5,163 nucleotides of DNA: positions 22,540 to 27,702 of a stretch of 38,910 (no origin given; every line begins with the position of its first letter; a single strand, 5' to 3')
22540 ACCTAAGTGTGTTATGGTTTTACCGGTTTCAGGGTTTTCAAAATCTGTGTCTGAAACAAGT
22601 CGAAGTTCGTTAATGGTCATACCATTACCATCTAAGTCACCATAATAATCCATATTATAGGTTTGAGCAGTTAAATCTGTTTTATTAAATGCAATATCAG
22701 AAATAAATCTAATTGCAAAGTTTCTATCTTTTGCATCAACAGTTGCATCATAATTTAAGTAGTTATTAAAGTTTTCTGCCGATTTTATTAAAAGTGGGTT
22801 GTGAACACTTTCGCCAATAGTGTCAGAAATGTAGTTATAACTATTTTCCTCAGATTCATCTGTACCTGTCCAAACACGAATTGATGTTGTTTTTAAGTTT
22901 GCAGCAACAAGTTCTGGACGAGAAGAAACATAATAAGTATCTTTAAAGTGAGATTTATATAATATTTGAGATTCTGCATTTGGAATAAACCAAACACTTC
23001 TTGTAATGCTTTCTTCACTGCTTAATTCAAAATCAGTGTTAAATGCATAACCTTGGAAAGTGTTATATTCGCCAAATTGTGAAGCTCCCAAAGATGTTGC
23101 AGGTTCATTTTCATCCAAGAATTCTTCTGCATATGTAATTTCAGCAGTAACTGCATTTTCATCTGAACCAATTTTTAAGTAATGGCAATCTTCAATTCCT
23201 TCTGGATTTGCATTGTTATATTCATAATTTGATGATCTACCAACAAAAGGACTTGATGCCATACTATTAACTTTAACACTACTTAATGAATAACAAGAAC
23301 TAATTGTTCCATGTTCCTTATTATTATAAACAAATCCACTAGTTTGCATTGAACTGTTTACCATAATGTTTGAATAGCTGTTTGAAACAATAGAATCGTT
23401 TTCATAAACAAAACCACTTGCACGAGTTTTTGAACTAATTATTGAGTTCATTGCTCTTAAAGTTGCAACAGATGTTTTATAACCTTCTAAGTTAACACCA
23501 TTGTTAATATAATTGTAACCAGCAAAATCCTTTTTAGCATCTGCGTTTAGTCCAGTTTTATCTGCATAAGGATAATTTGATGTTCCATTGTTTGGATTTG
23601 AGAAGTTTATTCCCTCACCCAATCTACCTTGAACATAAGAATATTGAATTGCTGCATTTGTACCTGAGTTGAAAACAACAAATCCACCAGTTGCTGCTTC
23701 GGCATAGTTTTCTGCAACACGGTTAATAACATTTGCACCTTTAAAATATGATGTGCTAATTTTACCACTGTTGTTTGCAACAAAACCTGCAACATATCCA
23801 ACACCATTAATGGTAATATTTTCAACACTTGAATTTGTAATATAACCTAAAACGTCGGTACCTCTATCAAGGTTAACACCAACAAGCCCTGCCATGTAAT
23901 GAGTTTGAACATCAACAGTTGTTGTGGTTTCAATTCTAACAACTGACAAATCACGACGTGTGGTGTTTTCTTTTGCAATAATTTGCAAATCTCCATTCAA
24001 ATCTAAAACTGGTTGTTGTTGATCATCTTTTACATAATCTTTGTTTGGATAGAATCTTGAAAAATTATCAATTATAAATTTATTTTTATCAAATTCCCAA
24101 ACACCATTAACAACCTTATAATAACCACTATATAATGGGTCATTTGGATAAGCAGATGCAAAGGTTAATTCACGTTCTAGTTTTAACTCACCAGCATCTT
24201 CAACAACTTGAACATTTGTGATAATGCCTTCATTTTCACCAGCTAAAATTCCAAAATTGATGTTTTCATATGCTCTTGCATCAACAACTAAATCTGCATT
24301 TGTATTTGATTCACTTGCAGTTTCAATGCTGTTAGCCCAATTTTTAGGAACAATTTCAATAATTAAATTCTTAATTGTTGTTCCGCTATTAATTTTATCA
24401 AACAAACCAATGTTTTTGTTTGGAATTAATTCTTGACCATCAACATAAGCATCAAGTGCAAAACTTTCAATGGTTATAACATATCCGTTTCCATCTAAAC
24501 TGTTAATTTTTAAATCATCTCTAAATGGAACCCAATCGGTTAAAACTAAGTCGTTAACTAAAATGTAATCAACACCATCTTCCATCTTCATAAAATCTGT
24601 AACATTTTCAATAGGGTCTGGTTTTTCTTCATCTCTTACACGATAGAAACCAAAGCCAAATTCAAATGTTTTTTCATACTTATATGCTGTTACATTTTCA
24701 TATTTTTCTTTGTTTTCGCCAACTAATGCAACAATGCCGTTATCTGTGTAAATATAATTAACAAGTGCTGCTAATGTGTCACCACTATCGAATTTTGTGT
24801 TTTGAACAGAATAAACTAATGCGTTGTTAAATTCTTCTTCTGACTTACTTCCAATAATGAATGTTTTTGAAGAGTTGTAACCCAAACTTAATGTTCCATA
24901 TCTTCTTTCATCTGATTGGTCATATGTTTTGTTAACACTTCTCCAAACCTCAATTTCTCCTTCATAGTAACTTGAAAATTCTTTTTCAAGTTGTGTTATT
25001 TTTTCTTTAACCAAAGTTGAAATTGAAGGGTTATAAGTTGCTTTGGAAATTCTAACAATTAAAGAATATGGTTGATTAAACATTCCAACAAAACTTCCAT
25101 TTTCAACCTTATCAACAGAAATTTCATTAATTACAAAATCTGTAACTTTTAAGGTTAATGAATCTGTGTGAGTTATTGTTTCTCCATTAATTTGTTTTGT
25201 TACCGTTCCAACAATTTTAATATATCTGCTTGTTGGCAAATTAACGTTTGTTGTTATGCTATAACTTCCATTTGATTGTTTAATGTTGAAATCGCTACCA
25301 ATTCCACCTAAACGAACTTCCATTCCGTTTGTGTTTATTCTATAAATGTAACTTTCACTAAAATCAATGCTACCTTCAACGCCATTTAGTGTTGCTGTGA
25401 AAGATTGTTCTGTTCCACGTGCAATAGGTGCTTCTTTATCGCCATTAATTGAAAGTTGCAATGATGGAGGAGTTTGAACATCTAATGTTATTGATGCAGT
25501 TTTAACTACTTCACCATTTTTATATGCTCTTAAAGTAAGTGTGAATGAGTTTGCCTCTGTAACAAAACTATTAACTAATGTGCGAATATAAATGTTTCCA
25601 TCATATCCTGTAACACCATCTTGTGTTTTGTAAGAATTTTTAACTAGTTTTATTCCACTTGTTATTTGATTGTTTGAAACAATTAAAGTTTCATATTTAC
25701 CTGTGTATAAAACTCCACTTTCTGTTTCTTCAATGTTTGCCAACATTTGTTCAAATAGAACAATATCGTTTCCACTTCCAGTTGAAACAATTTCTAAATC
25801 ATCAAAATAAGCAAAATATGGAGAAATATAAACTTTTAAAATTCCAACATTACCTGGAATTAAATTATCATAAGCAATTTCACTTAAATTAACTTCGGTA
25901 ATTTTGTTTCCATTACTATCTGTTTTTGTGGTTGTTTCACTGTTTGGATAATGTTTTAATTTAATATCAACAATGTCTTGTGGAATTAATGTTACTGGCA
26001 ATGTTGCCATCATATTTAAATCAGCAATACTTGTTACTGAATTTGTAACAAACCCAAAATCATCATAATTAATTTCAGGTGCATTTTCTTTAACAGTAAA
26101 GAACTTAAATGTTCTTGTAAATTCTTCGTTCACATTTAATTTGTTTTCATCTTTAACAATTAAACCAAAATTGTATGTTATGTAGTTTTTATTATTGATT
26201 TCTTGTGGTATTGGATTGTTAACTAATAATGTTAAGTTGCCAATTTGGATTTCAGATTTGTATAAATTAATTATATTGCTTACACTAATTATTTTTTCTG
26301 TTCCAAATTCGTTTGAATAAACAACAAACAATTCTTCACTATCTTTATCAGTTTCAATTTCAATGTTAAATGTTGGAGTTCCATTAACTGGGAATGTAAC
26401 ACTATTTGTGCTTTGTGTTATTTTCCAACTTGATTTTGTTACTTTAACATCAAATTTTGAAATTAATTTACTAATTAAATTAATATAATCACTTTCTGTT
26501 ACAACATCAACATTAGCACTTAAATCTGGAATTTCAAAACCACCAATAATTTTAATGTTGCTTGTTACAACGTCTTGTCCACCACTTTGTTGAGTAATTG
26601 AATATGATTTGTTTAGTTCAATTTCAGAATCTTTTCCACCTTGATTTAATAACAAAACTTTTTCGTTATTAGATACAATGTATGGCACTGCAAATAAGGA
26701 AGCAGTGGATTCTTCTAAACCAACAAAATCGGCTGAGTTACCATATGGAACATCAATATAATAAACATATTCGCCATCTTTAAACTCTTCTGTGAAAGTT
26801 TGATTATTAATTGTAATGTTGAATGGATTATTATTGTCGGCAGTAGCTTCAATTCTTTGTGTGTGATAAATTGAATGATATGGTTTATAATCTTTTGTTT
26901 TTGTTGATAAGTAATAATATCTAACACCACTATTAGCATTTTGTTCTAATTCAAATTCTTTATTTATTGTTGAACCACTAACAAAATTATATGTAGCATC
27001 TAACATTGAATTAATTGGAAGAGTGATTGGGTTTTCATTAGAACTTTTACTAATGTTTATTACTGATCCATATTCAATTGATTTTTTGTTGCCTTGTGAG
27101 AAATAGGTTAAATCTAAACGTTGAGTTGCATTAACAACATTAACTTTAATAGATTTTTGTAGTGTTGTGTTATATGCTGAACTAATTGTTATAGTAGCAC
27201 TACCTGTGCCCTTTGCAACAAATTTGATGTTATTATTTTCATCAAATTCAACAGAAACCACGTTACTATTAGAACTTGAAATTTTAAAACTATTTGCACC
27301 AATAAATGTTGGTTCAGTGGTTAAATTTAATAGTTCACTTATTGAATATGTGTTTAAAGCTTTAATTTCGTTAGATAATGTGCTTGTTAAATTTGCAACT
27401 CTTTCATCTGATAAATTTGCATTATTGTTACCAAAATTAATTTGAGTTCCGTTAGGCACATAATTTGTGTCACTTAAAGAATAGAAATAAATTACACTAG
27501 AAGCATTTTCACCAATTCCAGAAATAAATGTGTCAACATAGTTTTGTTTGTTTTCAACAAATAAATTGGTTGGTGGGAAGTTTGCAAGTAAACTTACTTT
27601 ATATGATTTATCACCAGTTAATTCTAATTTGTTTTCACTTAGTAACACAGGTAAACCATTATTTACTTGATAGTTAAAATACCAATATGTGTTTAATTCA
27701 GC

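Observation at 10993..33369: One 22.4-kb ORF encoding a 7,458-aa modular lipoprotein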

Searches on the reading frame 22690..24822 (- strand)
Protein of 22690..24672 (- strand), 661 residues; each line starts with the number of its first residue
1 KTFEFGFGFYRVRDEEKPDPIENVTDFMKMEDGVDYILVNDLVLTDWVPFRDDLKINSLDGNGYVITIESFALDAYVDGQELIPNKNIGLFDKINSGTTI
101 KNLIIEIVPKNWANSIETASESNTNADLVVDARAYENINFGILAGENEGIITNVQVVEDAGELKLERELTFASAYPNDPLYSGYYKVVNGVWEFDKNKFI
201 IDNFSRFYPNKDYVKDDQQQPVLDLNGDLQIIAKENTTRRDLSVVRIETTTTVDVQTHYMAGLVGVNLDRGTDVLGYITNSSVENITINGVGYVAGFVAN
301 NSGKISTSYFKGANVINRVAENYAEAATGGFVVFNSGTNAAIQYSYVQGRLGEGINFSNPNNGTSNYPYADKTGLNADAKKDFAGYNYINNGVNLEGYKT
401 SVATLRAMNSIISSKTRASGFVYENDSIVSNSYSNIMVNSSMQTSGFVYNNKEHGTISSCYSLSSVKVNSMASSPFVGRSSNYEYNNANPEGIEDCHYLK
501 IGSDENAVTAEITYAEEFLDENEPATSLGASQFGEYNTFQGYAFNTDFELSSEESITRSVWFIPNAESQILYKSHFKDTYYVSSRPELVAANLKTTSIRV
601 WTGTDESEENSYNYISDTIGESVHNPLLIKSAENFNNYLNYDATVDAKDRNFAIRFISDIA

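Call 8: search_protein_families(library=pfam, proteins=[window:22690-24672:-], max_evalue=5)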
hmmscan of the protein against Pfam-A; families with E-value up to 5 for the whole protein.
window:22690-24672:- (661 aa): 0 families

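Call 9: search_protein_families(library=ncbifam, proteins=[window:22690-24672:-], max_evalue=1)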
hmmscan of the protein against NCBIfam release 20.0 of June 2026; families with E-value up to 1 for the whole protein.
window:22690-24672:- (661 aa): 0 families

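Call 69: search_solved_structures(query=A4, max_evalue=1, show_alignments=1)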
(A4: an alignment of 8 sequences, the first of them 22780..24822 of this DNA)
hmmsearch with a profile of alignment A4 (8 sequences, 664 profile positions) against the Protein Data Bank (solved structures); distinct sequences matched with E-value up to 1: 1.
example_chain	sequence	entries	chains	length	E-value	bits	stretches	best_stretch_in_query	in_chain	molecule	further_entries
3ney_A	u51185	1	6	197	0.26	12.8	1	548-584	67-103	55 kDa erythrocyte membrane protein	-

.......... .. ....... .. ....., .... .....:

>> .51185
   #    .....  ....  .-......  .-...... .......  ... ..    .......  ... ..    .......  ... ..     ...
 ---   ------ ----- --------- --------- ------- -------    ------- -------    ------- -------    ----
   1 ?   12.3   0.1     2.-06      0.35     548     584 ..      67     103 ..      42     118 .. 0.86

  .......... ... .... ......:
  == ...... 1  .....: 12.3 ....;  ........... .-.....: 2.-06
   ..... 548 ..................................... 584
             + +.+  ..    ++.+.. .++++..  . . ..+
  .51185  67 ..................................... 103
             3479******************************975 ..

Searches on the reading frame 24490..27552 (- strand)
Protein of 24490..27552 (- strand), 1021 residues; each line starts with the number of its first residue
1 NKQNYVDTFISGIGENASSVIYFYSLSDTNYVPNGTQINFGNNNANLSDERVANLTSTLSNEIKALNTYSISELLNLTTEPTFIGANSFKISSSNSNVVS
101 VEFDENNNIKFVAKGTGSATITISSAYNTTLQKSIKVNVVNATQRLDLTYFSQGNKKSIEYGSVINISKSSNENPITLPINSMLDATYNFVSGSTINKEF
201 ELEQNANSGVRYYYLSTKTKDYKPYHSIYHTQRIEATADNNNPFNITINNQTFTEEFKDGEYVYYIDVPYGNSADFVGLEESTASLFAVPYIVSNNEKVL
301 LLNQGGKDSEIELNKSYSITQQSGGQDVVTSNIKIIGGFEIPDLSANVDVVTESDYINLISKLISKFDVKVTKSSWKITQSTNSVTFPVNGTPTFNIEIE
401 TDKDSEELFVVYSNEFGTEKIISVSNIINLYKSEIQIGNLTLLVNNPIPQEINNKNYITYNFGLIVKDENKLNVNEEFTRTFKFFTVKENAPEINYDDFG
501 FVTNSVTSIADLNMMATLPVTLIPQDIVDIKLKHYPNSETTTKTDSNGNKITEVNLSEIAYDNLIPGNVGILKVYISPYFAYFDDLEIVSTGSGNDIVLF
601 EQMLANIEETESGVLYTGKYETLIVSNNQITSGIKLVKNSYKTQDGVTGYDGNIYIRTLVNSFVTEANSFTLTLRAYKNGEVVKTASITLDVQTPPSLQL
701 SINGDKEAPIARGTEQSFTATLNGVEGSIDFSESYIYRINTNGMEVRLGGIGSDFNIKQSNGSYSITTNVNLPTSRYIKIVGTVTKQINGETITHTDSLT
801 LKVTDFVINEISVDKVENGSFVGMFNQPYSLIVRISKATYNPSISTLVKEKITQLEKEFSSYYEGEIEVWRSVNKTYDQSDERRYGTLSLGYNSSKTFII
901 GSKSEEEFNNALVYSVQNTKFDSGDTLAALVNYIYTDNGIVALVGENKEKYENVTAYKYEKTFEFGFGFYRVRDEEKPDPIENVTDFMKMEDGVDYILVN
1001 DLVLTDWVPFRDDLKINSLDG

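Call 8: search_protein_families(library=pfam, proteins=[window:24490-27552:-], max_evalue=5)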
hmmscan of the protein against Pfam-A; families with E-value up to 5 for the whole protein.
window:24490-27552:- (1021 aa): 1 family
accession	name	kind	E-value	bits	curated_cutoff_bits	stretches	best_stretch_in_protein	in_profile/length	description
PF21308.3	C3_CUB2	-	0.045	13.9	26.7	1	100-129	31-60/62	Complement component 3, CUB domain, second segment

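Call 9: search_protein_families(library=ncbifam, proteins=[window:24490-27552:-], max_evalue=1)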
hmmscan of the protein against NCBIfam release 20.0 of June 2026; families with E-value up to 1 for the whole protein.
window:24490-27552:- (1021 aa): 0 families

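Call 41: search_protein_representatives(protein=window:24610-27492:-)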
Query: 961 residues. Proteins with E-value up to 0.001 (for the whole library): 20; up to 1e-10: 12; up to 1e-30: 11. The best 20 are listed.
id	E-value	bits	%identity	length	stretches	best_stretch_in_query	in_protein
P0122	0.0e+00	2038.6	99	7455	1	1-961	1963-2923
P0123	1.3e-282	956.9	54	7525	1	1-961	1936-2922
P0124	1.5e-264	897.1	50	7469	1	1-961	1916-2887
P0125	3.3e-239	813.2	51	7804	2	344-961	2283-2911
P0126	2.0e-199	681.6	45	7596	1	2-961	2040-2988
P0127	1.5e-187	642.3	44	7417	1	1-961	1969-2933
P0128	2.3e-162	559.0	42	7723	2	321-961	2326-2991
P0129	3.4e-112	393.0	38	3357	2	344-961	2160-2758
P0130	3.3e-110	386.4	36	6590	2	347-961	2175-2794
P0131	1.8e-109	384.0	36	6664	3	352-961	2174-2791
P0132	1.7e-81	291.4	53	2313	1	1-307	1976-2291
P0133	4.0e-16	75.1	38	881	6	54-130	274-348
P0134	1.1e-08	50.5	53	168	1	36-93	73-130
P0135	1.2e-08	50.4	24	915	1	349-826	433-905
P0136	1.5e-06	43.4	32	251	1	756-961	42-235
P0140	2.0e-04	36.4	36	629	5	47-146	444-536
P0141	2.0e-04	36.4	28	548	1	326-697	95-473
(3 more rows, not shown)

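Call 52: search_protein_families(library=pfam, proteins=[P0129, P0132, P0133, P0140, P0135, P0141], max_evalue=0.1)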
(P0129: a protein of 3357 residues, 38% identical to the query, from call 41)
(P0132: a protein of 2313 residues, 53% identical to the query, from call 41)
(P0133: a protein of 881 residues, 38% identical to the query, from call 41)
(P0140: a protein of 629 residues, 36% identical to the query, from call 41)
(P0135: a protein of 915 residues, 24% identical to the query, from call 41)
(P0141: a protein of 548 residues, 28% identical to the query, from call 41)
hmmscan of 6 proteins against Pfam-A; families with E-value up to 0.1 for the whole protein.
P0129 (3357 aa): 0 families

P0132 (2313 aa): 1 family
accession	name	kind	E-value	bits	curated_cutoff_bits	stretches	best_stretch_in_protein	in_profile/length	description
PF11008.14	DUF2846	-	0.006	17.1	34.3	1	406-455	33-82/92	Protein of unknown function (DUF2846)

P0133 (881 aa): 20 families
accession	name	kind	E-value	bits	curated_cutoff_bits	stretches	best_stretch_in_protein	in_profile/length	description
PF02368.24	Big_2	-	6.2e-33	113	22.8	5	175-248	4-79/79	Bacterial Ig-like domain (group 2)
PF13529.12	Peptidase_C39_2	-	1.3e-21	78.1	24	1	697-852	2-142/143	Peptidase_C39 like family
PF13306.12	LRR_5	-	2.9e-13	50.3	27.7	1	86-145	2-59/127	BspA type Leucine rich repeat region (6 copies)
PF13629.12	T2SS-T3SS_pil_N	-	8.7e-13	48.2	23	0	642-672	27-57/72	Pilus formation protein N terminal region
PF21577.3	PG_0320-like_C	-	2.4e-08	34.5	27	0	492-536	20-64/106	PG_0320-like, C-terminal domain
PF21764.3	Invasin_D4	-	5.2e-06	27.3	27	0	366-386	30-50/88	Invasin, domain 4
PF23667.1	CUB_CDCP1_1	-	1.9e-05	24.8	27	0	318-360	10-50/72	CDCP1 CUB domain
PF06832.18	BiPBP_C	-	2.7e-05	24.4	26.8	0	200-247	40-89/90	Penicillin-Binding Protein C-terminus Family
PF17789.7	MG4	-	0.00015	22.3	24.7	0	473-520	35-82/95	Macroglobulin domain MG4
PF03948.19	Ribosomal_L9_C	-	0.00046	21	23.2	0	647-686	49-85/86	Ribosomal protein L9, C-terminal domain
PF25354.1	Ig_NUP210_16th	-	0.00054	19.8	27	0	464-496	31-60/72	NUP210-like, Ig-like domain 16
PF23061.1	CUB_M02D8_5_2nd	-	0.0025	18.6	30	0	470-514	55-99/114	M02D8_5-like, second CUB domain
PF15911.12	Beta-prop_WDR19_2nd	-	0.0029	17.3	27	0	494-606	9-114/275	WDR19 second beta-propeller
PF19079.5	CFSR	-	0.0033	18.1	27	0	569-594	8-33/49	Collagen-flanked surface repeat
PF14230.11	DUF4333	-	0.0054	17.4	27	0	411-437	49-75/78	Domain of unknown function (DUF4333)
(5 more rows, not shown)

P0140 (629 aa): 18 families
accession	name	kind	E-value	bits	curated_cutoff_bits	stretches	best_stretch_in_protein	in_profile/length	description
PF02368.24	Big_2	-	3.5e-46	155.5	22.8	5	87-161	3-79/79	Bacterial Ig-like domain (group 2)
PF13629.12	T2SS-T3SS_pil_N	-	2.2e-13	50.1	23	1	468-511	27-71/72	Pilus formation protein N terminal region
PF13306.12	LRR_5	-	4.4e-08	33.5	27.7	1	2-41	14-53/127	BspA type Leucine rich repeat region (6 copies)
PF05506.17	PLipase_C_C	-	1.4e-07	32.7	24.4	0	145-190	12-55/80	Bacterial phospholipase C, C-terminal domain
PF07076.17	DUF1344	-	6.2e-05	23.1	23.1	0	342-363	9-30/60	Protein of unknown function (DUF1344)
PF14230.11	DUF4333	-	0.00048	20.7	27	0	501-523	52-73/78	Domain of unknown function (DUF4333)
PF00018.34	SH3_1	-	0.00057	19.9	22.9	0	174-193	11-30/48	SH3 domain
PF23667.1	CUB_CDCP1_1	-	0.0016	18.7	27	0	144-186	10-50/72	CDCP1 CUB domain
PF03948.19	Ribosomal_L9_C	-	0.0017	19.2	23.2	0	487-512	60-85/86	Ribosomal protein L9, C-terminal domain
PF12092.13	DUF3568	-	0.0029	18.1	23.2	0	199-251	52-104/124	Protein of unknown function (DUF3568)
PF22936.1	Pol_BBD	-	0.0036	18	27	0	194-243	7-54/81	Pol polyprotein, beta-barrel domain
PF20260.4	PUA_4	-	0.0068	16.9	23.9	0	496-514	22-40/48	RNA methyltransferase PUA domain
PF21461.3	HL_N-beta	-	0.013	15.7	27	0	124-156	19-49/57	Hyaluronate lyase, N-terminal beta-sheet domain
PF17777.6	RL10P_insert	-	0.018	15.3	29.1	0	328-348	4-24/71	Insertion domain in 60S ribosomal protein L10P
PF23274.1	DUF7077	-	0.036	14.3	27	0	146-193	23-70/122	Domain of unknown function (DUF7077)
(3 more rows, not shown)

P0135 (915 aa): 1 family
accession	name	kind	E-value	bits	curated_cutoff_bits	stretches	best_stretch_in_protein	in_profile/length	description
PF21461.3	HL_N-beta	-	9.9e-06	25.7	27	1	259-290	12-43/57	Hyaluronate lyase, N-terminal beta-sheet domain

P0141 (548 aa): 0 families

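Call 71: list_cluster_members(proteins=[P0122, P0123, P0124, P0125, P0126, P0127, P0128, P0130, P0131])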
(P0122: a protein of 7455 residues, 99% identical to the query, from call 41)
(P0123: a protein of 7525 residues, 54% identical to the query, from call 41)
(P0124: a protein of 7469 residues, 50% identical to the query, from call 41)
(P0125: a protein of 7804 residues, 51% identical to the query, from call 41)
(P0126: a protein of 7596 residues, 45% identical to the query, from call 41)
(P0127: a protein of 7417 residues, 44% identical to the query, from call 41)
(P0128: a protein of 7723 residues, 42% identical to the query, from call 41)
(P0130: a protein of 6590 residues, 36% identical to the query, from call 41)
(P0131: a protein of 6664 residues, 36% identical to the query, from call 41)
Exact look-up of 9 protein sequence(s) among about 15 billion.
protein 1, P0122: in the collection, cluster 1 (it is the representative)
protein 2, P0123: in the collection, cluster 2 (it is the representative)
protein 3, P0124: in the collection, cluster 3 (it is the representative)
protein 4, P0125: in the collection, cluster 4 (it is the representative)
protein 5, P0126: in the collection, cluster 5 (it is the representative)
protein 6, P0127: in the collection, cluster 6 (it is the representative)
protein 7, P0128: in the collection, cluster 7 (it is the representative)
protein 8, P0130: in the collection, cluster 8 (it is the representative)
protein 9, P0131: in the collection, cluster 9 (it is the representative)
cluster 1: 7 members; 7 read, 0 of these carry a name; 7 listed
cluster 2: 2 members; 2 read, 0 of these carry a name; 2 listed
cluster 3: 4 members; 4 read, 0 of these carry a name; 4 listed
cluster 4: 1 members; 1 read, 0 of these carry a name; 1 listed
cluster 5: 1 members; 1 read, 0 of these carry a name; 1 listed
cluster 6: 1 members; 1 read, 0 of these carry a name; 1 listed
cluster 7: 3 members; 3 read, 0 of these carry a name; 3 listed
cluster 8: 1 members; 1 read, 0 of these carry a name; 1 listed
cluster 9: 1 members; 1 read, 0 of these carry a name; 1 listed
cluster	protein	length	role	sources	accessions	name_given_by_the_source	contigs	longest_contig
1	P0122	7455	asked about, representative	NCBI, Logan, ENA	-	-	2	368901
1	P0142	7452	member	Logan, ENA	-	-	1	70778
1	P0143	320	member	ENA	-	-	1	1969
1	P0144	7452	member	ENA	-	-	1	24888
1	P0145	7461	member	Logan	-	-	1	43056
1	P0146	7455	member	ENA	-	-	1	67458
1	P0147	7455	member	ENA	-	-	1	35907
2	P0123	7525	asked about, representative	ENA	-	-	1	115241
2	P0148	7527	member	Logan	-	-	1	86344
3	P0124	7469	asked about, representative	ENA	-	-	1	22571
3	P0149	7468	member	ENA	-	-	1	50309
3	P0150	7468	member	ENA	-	-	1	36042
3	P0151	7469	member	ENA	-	-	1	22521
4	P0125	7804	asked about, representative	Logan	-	-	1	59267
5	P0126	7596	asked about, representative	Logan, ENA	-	-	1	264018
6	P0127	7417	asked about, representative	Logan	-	-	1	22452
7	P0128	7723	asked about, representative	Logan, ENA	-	-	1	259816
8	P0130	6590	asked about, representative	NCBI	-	-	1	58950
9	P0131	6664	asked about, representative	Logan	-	-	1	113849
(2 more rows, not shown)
